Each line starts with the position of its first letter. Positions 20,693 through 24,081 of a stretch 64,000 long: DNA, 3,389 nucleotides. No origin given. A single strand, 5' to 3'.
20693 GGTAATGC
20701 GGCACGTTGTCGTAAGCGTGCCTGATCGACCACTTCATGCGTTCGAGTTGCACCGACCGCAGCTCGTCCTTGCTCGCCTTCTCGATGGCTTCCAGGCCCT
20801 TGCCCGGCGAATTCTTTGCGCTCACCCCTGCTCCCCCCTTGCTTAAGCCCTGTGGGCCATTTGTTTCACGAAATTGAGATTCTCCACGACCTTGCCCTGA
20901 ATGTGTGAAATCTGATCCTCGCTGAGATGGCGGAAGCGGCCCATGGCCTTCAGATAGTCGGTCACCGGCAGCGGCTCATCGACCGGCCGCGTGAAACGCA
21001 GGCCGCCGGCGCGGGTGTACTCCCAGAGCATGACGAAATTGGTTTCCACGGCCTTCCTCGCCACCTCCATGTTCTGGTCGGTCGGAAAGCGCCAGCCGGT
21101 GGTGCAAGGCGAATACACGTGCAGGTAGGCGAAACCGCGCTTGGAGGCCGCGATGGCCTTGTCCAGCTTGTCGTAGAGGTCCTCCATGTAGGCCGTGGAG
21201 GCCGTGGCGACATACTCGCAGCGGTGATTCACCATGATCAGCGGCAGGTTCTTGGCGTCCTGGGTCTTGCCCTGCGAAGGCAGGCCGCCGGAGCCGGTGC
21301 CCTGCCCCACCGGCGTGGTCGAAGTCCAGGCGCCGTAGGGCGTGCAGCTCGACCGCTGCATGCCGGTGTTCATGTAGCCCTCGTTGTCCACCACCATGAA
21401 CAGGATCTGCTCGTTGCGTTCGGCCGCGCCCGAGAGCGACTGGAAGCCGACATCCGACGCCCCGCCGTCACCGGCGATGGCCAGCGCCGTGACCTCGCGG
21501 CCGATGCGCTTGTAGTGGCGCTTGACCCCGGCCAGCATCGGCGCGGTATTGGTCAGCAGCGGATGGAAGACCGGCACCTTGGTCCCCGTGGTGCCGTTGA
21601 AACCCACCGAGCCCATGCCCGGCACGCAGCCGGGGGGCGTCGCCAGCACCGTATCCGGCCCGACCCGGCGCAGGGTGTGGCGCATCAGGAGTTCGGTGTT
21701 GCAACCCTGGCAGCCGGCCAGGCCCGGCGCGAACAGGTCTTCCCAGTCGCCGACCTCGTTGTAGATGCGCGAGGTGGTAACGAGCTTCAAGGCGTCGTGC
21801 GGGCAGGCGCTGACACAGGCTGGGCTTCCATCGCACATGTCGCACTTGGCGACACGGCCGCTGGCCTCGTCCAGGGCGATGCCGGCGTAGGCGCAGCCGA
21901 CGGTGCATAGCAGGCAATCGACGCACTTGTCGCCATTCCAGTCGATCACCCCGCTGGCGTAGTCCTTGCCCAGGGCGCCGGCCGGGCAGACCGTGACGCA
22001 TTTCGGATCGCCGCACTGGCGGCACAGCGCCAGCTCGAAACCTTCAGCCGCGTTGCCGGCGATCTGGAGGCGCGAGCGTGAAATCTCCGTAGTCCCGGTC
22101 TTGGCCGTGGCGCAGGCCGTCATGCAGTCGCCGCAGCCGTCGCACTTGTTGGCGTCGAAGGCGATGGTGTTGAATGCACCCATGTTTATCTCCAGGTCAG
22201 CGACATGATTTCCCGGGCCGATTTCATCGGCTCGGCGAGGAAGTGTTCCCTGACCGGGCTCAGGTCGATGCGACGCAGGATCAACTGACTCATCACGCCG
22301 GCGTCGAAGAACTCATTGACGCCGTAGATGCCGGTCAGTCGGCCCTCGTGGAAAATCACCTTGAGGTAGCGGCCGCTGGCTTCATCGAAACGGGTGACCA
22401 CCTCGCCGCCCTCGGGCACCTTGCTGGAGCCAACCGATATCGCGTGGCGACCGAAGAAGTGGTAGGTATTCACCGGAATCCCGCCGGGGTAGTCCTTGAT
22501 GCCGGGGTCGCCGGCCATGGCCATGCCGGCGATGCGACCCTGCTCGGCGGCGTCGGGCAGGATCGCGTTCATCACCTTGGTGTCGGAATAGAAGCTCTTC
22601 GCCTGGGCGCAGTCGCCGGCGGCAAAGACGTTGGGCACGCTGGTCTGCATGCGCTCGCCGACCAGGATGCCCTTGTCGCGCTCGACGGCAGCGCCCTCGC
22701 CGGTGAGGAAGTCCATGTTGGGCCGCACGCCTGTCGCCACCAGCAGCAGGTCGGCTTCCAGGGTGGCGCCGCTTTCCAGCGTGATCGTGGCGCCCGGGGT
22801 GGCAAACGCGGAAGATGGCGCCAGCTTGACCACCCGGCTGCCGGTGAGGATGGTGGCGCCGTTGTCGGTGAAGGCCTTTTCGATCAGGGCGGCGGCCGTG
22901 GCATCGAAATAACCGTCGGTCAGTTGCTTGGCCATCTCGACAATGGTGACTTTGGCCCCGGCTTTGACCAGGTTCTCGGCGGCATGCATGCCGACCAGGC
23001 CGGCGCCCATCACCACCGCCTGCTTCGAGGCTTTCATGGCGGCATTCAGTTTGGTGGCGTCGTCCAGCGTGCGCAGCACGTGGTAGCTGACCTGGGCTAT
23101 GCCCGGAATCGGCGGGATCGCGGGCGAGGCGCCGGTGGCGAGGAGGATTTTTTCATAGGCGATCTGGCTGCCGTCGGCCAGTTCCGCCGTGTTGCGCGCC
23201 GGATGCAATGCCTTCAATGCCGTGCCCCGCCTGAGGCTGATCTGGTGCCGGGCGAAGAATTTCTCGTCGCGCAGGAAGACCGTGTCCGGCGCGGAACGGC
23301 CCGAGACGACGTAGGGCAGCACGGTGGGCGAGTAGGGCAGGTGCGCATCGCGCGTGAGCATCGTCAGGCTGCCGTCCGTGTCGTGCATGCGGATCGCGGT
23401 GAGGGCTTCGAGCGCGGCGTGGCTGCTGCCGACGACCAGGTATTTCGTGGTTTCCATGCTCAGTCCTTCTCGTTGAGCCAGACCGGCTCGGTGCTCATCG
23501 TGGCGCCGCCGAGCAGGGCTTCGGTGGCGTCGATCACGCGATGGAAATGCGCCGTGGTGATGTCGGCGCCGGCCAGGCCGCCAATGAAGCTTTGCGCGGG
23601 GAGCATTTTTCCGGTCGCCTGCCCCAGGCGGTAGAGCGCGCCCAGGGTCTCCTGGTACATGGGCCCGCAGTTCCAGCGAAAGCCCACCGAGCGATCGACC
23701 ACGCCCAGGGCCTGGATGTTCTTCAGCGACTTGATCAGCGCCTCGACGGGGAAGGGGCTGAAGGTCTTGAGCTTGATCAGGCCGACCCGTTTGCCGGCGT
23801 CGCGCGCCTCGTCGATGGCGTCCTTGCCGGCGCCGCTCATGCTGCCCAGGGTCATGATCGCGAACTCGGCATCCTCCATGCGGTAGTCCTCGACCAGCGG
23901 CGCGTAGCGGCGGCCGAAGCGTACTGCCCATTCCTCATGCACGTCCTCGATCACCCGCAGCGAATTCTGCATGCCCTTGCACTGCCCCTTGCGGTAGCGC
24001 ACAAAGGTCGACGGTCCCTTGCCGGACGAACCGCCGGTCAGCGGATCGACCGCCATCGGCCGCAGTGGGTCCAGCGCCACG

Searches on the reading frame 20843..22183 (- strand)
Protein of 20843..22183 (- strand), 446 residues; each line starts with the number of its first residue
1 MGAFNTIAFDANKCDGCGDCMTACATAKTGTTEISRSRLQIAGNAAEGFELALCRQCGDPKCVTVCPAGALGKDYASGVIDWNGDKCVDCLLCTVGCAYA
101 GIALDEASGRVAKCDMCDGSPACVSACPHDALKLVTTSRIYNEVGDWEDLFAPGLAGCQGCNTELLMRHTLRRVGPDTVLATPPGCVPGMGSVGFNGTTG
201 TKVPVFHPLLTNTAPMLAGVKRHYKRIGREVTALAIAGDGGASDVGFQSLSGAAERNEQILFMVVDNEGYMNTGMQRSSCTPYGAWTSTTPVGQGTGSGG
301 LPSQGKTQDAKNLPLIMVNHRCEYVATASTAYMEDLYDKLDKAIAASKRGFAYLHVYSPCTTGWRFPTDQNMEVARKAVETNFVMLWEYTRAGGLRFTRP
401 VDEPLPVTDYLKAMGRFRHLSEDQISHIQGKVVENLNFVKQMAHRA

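Call 47: search_protein_families(library=pfam, proteins=[window:20843-22183:-], max_evalue=0.00001)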
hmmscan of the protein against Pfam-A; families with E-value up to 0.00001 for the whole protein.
window:20843-22183:- (446 aa): 6 families
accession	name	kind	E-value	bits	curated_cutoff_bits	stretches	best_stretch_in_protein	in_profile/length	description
PF02775.26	TPP_enzyme_C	-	1.3e-15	57.9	21.9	1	206-356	26-151/151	Thiamine pyrophosphate enzyme, C-terminal TPP binding domain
PF12837.12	Fer4_6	-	1.9e-13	50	25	1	7-26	2-21/24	4Fe-4S binding domain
PF13247.11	Fer4_11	-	5.3e-10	39.8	26.2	1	53-134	9-97/100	4Fe-4S dicluster domain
PF13237.11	Fer4_10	-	5.9e-09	36.2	25.5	0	50-97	5-52/53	4Fe-4S dicluster domain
PF12838.12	Fer4_7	-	2.1e-08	34.9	27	0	13-70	1-52/52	4Fe-4S dicluster domain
PF13187.11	Fer4_9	-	5.8e-06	26.7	27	0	13-70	1-51/52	4Fe-4S dicluster domain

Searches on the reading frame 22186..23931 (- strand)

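Call 47: search_protein_families(library=pfam, proteins=[window:22186-23931:-], max_evalue=0.00001)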
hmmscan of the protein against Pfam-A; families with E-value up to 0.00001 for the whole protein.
window:22186-23931:- (581 aa): 4 families
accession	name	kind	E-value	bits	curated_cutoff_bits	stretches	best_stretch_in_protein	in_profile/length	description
PF07992.20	Pyr_redox_2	-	6.9e-55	187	26.1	1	163-450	2-278/291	Pyridine nucleotide-disulphide oxidoreductase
PF00070.33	Pyr_redox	-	1.1e-14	55.1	22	1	305-371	2-67/82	Pyridine nucleotide-disulphide oxidoreductase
PF13738.12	Pyr_redox_3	-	1.7e-12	47.6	30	1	253-439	119-305/305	Pyridine nucleotide-disulphide oxidoreductase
PF01266.30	DAO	-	1.9e-07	31.4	27.9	0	305-338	2-35/353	FAD dependent oxidoreductase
